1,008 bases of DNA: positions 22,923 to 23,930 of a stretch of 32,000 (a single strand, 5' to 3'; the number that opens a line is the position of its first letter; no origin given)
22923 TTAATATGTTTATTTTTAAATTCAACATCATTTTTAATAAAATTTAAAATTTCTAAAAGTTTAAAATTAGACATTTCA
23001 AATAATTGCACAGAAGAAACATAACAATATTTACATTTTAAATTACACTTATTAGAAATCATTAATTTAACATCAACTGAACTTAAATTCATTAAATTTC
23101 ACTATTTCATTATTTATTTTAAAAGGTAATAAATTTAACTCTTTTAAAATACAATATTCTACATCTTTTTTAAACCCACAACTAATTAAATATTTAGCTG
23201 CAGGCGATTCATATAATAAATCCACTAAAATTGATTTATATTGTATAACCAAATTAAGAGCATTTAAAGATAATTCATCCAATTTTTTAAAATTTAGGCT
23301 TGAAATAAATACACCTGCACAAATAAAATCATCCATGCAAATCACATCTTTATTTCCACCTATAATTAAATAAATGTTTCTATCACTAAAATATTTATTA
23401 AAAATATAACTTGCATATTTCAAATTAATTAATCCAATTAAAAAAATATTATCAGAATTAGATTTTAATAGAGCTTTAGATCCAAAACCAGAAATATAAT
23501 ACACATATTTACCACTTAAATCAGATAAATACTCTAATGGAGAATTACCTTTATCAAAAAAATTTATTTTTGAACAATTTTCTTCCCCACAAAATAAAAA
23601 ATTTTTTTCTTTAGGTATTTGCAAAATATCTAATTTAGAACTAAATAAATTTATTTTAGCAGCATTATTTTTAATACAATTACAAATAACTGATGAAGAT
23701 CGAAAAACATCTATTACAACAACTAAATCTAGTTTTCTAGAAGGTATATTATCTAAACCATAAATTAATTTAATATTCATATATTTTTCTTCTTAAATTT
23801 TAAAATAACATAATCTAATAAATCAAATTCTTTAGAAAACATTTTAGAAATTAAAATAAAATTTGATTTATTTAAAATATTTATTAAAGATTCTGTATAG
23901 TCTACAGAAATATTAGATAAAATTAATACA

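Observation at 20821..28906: Archaeal RiPP-like cluster: four radical SAM/SPASM enzymes, two hidden precursor ORFs, a ComB-like phosphatase, a Zn-ribbon methyltransferase and a PEP-swivel domain protein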

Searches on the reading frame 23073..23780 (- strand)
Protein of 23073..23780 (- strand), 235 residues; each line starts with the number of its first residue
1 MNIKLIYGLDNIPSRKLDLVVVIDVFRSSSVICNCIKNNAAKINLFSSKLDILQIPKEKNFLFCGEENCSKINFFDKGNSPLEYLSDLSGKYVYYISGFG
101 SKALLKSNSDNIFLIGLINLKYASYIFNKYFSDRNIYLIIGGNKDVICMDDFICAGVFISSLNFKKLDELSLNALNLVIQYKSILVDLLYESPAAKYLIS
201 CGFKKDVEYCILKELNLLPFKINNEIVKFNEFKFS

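Call 3: search_protein_families(library=pfam, proteins=[window:23073-23780:-], max_evalue=0.01)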
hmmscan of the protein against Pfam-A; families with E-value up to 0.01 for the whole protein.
window:23073-23780:- (235 aa): 1 family
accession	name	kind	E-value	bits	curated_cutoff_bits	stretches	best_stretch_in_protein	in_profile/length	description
PF04029.19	2-ph_phosp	-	1.4e-37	129.4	26.4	1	17-214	13-215/226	2-phosphosulpholactate phosphatase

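Call 4: search_protein_families(library=ncbifam, proteins=[window:23073-23780:-], max_evalue=0.01)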
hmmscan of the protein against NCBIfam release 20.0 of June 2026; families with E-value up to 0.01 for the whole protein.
window:23073-23780:- (235 aa): 8 families
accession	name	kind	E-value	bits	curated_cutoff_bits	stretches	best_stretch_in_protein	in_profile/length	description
NF002057.0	PRK00886.1-6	equivalog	4.5e-32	111.2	235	1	17-228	14-224/228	2-phosphosulfolactate phosphatase family protein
NF002054.0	PRK00886.1-3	equivalog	9.2e-30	103.8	330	1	14-228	14-236/241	2-phosphosulfolactate phosphatase family protein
TIGR00298.1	TIGR00298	equivalog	6.3e-26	91.5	175.05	1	20-217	2-204/216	2-phosphosulfolactate phosphatase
NF002055.0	PRK00886.1-4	equivalog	4.9e-24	85.2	345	1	1-228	1-234/236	2-phosphosulfolactate phosphatase family protein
NF002056.0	PRK00886.1-5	equivalog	2e-18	66.7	323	1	12-226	12-238/243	2-phosphosulfolactate phosphatase family protein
NF002052.0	PRK00886.1-1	equivalog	2.8e-17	63.1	440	1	1-228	1-236/239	2-phosphosulfolactate phosphatase family protein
NF010700.0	PRK14100.1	equivalog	1.2e-14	54.1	332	1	10-211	6-213/237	2-phosphosulfolactate phosphatase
NF002053.0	PRK00886.1-2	equivalog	1.9e-14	53.6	319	1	6-226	6-239/243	2-phosphosulfolactate phosphatase family protein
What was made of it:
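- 23073..23780 (-): ComB-family (2-phosphosulfolactate phosphatase fold) hydrolase, 235 aa. Below every NCBIfam equivalog cut-off (calls 3, 4).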

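Call 10: find_encoding_contigs(protein=window:23073-23780:-, flank=10000, max_places=6)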
Protein window:23073-23780:- (235 aa): 3 contigs read that carry it; 2 places shown.
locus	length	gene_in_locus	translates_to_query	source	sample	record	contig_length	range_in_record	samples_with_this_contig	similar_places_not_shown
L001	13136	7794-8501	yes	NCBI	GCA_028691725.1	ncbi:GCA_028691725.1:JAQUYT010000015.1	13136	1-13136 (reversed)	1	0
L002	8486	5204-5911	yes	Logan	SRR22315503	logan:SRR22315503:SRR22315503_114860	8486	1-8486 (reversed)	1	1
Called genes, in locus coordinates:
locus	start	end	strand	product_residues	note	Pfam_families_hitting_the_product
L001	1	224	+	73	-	?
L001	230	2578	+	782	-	-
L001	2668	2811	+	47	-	-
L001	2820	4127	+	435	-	PF04055:Radical_SAM, PF13353:Fer4_12 (weak)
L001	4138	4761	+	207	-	-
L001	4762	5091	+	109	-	PF00391:PEP-utilizers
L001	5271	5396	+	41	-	-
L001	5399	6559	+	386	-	PF13353:Fer4_12 (weak), PF04055:Radical_SAM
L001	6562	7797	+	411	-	PF01555:N6_N4_Mtase, PF01170:UPF0020 (faint)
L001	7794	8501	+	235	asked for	PF04029:2-ph_phosp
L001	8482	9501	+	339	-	PF04055:Radical_SAM, PF13353:Fer4_12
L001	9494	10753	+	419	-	PF04055:Radical_SAM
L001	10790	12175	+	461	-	PF01139:RtcB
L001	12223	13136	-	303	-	PF27218:MJ0043_C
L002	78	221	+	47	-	-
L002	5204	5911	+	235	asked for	PF04029:2-ph_phosp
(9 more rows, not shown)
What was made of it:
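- Checked: Callers on the source MAG contig and on a Logan contig called all ten genes, including both small ORFs (call 10).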

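Call 33: search_protein_representatives(protein=window:23073-23780:-)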
Query: 235 residues. Proteins with E-value up to 0.001 (for the whole library): 1711; up to 1e-10: 330; up to 1e-30: 2. The best 150 are listed.
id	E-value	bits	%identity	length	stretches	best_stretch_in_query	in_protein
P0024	2.0e-62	227.4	50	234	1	2-230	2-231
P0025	3.2e-46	174.4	46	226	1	2-210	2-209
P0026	2.5e-23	99.5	35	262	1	19-225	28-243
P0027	1.1e-21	94.1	39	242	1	18-229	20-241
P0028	3.9e-21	92.3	35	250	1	19-229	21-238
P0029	4.4e-21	92.2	31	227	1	17-223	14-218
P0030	5.3e-21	91.9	35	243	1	18-212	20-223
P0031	1.0e-20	90.9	31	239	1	16-227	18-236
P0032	1.3e-20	90.6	33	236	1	19-230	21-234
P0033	1.3e-20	90.6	34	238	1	3-222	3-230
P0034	2.0e-20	90.0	35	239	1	19-216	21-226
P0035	7.6e-20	88.1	33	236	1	20-219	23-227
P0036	1.1e-19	87.5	35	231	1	16-223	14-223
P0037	1.6e-19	87.0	34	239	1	16-210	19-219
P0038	2.8e-19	86.3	33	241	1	18-226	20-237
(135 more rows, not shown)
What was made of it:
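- The ComB clade is essentially confined to these loci (call 33).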

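Call 34: find_encoding_contigs(protein=P0024, flank=10000, max_places=4)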
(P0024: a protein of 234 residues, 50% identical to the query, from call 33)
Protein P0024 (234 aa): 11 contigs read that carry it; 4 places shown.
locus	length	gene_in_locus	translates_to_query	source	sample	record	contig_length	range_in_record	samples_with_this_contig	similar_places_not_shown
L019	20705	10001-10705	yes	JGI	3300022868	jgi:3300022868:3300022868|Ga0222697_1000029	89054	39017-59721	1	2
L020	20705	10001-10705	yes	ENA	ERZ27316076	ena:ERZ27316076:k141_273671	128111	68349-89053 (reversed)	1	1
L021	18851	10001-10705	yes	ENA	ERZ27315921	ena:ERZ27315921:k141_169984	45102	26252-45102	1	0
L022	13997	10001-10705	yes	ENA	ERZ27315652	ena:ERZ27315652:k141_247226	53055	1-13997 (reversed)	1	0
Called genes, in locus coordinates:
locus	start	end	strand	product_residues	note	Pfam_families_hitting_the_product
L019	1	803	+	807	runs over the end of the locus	PF01326:PPDK_N, PF00391:PEP-utilizers, PF02896:PEP-utilizers_C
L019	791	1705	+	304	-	-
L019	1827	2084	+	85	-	-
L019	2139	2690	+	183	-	PF04011:LemA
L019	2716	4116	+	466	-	PF13522:GATase_6, PF13537:GATase_7, PF00156:Pribosyltran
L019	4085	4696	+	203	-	-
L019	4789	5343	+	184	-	PF13302:Acetyltransf_3, PF13420:Acetyltransf_4 (weak), PF00583:Acetyltransf_1 (weak)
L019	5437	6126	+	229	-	-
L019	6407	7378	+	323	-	PF12706:Lactamase_B_2 (faint), PF16661:Lactamase_B_6, PF07521:RMMBL (weak)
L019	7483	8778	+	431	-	PF13353:Fer4_12 (weak), PF04055:Radical_SAM, PF13186:SPASM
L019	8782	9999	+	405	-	PF01555:N6_N4_Mtase, PF01170:UPF0020 (faint), PF02086:MethyltransfD12 (faint), PF01555:N6_N4_Mtase (weak)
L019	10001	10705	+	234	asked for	PF04029:2-ph_phosp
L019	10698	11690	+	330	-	PF04055:Radical_SAM, PF13353:Fer4_12 (weak)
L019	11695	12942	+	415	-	PF04055:Radical_SAM, PF13353:Fer4_12 (weak)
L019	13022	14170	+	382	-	-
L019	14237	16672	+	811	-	PF05547:Peptidase_M6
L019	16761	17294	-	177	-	-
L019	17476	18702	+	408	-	-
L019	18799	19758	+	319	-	PF01435:Peptidase_M48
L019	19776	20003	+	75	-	PF26688:RHH_12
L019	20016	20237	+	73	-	PF26688:RHH_12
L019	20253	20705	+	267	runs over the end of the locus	PF05016:ParE_toxin, PF00293:NUDIX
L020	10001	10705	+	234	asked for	PF04029:2-ph_phosp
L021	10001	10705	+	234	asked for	PF04029:2-ph_phosp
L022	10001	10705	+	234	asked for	PF04029:2-ph_phosp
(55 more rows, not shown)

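Call 35: find_encoding_contigs(protein=P0025, flank=10000, max_places=4)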
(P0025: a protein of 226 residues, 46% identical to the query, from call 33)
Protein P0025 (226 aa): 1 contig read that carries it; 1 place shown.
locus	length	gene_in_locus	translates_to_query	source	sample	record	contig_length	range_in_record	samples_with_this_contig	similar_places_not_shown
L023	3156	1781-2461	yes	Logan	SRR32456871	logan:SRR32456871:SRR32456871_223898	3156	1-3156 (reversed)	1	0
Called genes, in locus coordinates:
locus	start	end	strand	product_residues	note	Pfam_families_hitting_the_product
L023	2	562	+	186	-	?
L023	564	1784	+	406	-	PF01555:N6_N4_Mtase, PF02086:MethyltransfD12 (weak), PF01170:UPF0020 (faint)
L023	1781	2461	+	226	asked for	PF04029:2-ph_phosp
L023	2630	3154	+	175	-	?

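Call 53: search_solved_structures(query=window:23073-23780:-, max_evalue=0.01)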
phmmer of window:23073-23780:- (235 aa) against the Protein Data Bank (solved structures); distinct sequences matched with E-value up to 0.01: 3.
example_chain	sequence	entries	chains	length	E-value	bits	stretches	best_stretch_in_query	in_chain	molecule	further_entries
2yyv_A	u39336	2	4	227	8.4e-22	81.4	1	20-224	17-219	Probable 2-phosphosulfolactate phosphatase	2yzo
1vr0_A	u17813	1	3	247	1.5e-17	67.5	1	1-226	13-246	Probable 2-phosphosulfolactate phosphatase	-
2z0j_A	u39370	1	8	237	1.2e-08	38.4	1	17-211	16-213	Putative uncharacterized protein TTHA1438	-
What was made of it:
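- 23073..23780 (-): PDB hits 2YYV and 1VR0 (call 53).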

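Call 55: search_protein_families(library=padloc, proteins=[window:23073-23780:-], max_evalue=0.001)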
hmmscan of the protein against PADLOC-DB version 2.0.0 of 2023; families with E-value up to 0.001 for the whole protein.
window:23073-23780:- (235 aa): 0 families

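Call 60: find_encoding_contigs(protein=P0027, flank=6000, max_places=3)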
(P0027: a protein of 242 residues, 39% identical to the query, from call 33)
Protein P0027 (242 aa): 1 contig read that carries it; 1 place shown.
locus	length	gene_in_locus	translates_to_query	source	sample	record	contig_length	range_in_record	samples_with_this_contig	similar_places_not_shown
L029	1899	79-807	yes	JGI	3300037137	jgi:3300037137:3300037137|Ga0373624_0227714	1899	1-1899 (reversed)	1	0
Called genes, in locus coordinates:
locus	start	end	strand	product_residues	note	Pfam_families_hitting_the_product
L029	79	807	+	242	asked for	PF04029:2-ph_phosp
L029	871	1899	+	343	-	?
